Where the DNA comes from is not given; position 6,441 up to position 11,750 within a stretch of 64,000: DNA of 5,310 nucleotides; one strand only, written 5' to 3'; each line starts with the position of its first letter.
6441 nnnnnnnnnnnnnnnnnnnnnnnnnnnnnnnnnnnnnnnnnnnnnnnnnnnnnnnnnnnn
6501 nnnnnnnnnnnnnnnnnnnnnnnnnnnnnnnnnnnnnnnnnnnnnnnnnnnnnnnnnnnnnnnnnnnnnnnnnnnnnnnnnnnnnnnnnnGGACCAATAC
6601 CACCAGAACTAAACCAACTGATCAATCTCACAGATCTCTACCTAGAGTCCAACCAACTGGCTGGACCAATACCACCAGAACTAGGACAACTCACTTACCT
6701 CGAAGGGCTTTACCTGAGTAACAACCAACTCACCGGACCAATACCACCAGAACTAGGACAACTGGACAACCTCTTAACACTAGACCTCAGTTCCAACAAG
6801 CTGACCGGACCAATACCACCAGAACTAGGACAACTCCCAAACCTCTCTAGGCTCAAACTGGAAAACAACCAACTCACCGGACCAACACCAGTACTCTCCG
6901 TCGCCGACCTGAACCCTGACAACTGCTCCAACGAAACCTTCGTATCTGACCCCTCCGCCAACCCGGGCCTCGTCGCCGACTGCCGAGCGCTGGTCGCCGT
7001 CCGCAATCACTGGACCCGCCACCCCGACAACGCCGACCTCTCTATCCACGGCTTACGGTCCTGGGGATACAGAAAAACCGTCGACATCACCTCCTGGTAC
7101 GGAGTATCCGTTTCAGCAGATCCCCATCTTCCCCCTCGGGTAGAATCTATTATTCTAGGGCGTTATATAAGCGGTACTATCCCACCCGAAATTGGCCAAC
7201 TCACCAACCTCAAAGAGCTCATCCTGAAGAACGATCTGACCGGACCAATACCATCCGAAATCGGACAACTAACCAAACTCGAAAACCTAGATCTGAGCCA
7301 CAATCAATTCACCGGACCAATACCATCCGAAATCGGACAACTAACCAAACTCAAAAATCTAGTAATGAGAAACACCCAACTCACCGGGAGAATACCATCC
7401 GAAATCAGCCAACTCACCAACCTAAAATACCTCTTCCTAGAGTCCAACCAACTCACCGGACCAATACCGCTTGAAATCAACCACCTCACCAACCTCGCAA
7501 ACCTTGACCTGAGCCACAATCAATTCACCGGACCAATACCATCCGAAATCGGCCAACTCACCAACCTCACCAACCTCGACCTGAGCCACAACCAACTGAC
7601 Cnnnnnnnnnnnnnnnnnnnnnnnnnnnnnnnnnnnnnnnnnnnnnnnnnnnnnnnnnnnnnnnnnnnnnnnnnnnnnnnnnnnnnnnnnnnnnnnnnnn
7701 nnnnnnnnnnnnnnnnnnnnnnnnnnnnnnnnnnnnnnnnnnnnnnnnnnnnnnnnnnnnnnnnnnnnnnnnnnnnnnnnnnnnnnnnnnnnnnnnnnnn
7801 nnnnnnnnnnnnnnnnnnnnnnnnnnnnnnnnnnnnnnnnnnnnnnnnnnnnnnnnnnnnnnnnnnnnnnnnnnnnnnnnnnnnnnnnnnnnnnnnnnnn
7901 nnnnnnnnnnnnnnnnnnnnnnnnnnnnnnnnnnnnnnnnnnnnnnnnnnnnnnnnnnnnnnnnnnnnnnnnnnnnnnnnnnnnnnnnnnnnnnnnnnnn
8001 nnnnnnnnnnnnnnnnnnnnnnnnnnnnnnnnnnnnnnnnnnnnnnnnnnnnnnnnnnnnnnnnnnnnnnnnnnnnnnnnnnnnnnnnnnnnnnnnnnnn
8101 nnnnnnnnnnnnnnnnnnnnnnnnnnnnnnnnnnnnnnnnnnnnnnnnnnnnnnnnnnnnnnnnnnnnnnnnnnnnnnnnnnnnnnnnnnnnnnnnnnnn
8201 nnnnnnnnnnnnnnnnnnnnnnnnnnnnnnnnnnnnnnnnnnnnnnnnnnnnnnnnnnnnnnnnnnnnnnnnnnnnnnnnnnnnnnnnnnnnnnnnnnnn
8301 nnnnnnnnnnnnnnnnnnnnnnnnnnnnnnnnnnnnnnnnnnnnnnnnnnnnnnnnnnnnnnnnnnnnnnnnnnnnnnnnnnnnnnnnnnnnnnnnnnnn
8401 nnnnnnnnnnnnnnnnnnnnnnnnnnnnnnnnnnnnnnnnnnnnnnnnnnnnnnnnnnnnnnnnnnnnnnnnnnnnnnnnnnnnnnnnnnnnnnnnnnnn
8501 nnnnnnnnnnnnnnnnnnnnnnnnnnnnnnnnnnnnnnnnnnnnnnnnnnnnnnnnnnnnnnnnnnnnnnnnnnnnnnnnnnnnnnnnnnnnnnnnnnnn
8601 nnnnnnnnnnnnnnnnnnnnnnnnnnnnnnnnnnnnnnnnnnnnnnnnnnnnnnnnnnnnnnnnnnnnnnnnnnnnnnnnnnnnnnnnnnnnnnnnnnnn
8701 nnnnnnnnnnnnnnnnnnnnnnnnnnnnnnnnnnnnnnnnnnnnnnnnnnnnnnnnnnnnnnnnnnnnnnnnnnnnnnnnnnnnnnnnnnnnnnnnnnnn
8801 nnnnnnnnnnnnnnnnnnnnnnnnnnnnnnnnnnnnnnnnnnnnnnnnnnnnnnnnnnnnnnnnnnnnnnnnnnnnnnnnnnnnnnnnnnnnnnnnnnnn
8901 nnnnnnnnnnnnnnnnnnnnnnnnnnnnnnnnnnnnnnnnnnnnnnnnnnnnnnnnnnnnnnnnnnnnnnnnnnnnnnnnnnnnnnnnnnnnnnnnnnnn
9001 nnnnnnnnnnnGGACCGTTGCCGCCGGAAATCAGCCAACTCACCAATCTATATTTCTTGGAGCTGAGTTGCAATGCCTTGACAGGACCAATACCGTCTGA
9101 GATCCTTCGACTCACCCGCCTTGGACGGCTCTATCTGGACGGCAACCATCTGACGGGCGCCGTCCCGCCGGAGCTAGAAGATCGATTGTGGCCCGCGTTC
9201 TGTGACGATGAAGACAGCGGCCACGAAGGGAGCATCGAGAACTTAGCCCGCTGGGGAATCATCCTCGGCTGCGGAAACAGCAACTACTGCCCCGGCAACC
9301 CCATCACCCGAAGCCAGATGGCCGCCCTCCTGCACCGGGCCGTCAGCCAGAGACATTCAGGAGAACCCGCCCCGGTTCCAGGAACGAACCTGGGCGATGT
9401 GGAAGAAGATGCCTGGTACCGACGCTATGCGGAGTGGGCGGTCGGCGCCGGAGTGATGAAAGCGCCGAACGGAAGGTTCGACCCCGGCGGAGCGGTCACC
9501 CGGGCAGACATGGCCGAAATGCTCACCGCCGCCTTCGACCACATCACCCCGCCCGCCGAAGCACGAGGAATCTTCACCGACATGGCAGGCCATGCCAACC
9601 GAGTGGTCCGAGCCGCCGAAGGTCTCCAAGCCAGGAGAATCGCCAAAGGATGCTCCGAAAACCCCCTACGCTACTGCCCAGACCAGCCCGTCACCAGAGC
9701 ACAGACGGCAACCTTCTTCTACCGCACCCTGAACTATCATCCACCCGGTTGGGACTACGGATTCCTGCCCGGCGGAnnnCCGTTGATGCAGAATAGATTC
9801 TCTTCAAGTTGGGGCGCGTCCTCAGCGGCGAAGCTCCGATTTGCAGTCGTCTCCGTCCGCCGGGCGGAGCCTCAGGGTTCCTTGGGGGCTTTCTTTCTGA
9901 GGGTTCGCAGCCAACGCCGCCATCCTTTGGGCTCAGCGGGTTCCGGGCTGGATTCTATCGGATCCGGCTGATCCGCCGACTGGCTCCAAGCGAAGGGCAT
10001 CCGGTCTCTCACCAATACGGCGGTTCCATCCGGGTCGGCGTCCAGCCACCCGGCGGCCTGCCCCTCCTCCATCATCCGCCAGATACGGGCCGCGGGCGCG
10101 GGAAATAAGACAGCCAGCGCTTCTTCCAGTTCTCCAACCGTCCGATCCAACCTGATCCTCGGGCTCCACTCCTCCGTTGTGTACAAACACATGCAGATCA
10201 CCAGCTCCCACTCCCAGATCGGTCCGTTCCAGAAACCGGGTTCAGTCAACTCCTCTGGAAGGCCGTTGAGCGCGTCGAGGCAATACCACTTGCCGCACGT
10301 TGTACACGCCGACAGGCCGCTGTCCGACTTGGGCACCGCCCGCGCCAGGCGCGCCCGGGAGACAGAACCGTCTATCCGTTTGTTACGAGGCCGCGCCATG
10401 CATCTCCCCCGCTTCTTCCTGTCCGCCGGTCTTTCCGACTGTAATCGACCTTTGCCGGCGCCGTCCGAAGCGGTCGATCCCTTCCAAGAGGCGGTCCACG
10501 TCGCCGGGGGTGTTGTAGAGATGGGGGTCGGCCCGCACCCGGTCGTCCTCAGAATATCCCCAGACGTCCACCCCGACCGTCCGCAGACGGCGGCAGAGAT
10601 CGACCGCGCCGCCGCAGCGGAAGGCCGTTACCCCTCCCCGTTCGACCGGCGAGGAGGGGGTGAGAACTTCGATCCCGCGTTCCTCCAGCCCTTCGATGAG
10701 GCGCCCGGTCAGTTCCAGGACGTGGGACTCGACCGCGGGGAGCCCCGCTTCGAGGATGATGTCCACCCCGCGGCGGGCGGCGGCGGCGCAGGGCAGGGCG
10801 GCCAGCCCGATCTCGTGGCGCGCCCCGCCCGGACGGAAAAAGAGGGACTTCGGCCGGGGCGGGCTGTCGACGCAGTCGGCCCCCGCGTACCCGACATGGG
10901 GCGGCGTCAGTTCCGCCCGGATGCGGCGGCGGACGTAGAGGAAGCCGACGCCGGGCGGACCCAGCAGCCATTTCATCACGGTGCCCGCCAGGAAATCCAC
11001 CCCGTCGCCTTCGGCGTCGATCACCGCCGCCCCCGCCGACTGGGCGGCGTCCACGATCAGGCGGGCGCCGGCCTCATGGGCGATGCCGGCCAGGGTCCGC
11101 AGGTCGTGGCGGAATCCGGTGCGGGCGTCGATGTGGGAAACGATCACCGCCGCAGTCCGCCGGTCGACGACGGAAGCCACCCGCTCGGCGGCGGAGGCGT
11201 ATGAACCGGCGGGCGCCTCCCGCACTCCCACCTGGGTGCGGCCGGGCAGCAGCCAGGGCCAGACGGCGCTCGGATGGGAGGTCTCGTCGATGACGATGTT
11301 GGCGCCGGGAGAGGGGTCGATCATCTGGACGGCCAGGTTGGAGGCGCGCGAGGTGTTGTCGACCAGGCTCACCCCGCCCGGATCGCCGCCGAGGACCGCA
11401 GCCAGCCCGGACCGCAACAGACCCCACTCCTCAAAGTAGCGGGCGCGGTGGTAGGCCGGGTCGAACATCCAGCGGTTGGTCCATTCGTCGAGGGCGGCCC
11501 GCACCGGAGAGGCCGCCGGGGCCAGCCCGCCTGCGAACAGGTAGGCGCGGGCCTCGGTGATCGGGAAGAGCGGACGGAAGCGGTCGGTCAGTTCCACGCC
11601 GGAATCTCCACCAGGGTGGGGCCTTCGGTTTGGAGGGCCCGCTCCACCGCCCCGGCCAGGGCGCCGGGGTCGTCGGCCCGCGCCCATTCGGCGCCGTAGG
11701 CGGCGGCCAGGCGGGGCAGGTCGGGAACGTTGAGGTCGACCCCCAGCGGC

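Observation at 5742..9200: Modular surface LRR protein with signs of repeat-cassette copying (diversifying receptor-like)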

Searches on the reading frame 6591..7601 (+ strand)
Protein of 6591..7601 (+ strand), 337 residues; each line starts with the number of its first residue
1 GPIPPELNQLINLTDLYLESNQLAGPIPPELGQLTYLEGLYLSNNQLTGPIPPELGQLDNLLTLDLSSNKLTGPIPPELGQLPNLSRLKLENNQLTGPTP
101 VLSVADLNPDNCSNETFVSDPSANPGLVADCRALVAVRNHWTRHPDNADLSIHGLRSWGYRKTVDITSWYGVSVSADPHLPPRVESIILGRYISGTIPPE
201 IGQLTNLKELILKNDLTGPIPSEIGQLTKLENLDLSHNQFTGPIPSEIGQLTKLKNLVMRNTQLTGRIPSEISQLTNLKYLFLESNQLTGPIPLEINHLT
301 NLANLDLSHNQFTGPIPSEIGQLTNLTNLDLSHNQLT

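Call 73: predict_structure(protein=window:6591-7601:+)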
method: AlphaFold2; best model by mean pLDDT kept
length: 337 residues; sequences in the alignment: 1
mean_pLDDT: 70.9   pTM: 0.52
mean pLDDT of the five models: 70.9, 69.8, 69.6, 68.0, 65.3
residues with pLDDT >= 90: 84; 70-90: 127; 50-70: 32; < 50: 94
segments of 3 or more residues with pLDDT < 50: 98-186, 190-194
pLDDT, mean of each block of 10 residues (from residue 1): 84 83 86 88 82 89 79 79 66 60 39 43 42 39 28 29 32 32 47 56 72 76 88 87 92 93 87 94 91 88 94 90 93 89
secondary structure, 60 per line:
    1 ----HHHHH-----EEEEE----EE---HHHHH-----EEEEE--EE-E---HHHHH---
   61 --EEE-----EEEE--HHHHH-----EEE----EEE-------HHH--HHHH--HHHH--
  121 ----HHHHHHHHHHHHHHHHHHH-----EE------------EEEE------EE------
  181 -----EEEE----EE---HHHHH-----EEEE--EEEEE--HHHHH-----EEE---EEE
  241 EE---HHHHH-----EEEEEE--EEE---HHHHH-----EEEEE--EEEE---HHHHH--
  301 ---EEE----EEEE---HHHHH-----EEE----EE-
elements in order: H5-9 E15-19 H29-33 E39-43 H53-57 E63-65 E71-74 H77-81 E87-89 E94-96 H109-112 H115-118 H125-143 E163-166 E186-189 H199-203 E209-212 E215-219 H222-226 E232-234 E238-242 H246-250 E256-261 E264-266 H270-274 E280-284 E287-290 H294-298 E304-306 E311-314 H318-322 E328-330

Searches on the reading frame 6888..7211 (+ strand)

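Call 37: search_protein_families(library=pfam, proteins=[window:6888-7211:+], max_evalue=1)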
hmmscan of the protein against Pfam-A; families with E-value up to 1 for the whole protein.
seq(108 aa): 2 families
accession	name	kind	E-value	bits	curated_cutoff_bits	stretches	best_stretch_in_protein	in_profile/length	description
PF08263.17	LRRNT_2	-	0.1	13.3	20.7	1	31-74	4-39/41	Leucine rich repeat N-terminal domain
PF14856.11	Hce2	-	0.19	12.4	25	1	13-38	2-27/103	Pathogen effector; putative necrosis-inducing factor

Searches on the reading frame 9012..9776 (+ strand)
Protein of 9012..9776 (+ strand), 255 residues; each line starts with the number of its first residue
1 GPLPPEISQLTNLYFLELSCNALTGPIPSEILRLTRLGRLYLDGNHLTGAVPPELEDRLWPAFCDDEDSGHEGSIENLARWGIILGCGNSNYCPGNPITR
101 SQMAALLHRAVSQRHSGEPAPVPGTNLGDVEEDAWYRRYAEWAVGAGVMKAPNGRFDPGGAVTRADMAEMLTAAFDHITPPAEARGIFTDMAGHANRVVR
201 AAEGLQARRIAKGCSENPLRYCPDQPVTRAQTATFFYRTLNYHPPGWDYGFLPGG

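Call 69: find_related_loci(query=window:9012-9776:+, collection=metagenome_contigs, flank=6000)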
Query window:9012-9776:+ (255 aa) in metagenome_contigs; peptide patterns used: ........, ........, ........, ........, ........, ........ (x = any residue, [..] = any of these).
107 stretches matched a pattern; 18 encode a relative of the query (tblastn E <= 1e-3); 18 distinct loci.
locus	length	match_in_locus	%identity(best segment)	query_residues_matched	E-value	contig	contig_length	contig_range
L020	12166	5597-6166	34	63-254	2e-24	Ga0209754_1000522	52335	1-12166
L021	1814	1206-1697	39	75-245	1e-22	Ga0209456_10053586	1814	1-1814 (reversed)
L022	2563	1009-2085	36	75-241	1e-21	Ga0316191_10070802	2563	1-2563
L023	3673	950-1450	34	75-241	2e-18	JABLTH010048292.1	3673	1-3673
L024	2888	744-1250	35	75-251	5e-18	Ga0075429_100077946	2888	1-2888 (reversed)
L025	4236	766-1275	35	13-245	3e-17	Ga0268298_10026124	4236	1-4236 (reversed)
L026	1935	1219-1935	35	66-246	4e-17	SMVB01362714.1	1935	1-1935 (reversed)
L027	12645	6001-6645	31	10-242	4e-16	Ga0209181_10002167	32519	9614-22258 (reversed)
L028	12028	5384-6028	31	10-242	4e-16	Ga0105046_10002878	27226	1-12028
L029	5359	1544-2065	30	63-244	6e-16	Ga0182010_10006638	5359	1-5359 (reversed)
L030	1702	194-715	28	62-240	3e-12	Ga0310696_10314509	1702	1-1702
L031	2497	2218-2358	57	75-246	5e-12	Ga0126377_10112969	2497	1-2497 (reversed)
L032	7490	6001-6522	27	61-237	7e-11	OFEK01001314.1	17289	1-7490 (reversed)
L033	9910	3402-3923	27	61-237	8e-11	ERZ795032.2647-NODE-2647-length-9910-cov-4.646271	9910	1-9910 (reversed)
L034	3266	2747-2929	54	75-247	6e-9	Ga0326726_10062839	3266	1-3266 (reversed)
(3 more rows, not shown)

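Call 79: search_protein_families(library=pfam, proteins=[window:9156-9776:+], max_evalue=1)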
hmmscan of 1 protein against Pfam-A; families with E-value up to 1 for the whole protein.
window:9156-9776:+ (207 aa): 2 families
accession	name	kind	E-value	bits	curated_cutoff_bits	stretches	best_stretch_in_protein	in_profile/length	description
PF00395.25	SLH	-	2.3e-17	63.1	20.8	2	81-120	4-44/44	S-layer homology domain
PF17940.6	TetR_C_31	-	0.18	12.4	27.4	1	116-170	41-93/107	Tetracyclin repressor-like, C-terminal domain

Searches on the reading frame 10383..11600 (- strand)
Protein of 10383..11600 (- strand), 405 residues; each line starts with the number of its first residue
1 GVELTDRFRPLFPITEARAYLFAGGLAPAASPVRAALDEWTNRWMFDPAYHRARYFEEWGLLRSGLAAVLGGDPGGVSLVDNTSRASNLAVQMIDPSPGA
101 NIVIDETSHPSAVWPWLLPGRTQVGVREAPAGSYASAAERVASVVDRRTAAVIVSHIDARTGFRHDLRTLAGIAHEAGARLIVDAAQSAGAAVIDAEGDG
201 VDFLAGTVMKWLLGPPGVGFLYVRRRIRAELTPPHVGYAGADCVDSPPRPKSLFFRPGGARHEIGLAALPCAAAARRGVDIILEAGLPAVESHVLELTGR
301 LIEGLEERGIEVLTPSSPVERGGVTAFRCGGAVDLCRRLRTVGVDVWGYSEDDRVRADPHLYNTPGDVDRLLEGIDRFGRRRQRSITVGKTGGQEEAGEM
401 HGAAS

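Call 62: search_protein_families(library=pfam, proteins=[window:10383-11600:-], max_evalue=0.00001)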
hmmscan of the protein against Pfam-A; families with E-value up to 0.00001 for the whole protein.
window:10383-11600:- (405 aa): 2 families
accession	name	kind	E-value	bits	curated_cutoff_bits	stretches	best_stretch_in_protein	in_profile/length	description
PF00266.25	Aminotran_5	-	1.1e-28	100.7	21.5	1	63-330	49-317/371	Aminotransferase class-V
PF01041.23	DegT_DnrJ_EryC1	-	2.7e-06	27.3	19.8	1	80-193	45-154/360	DegT/DnrJ/EryC1/StrS aminotransferase family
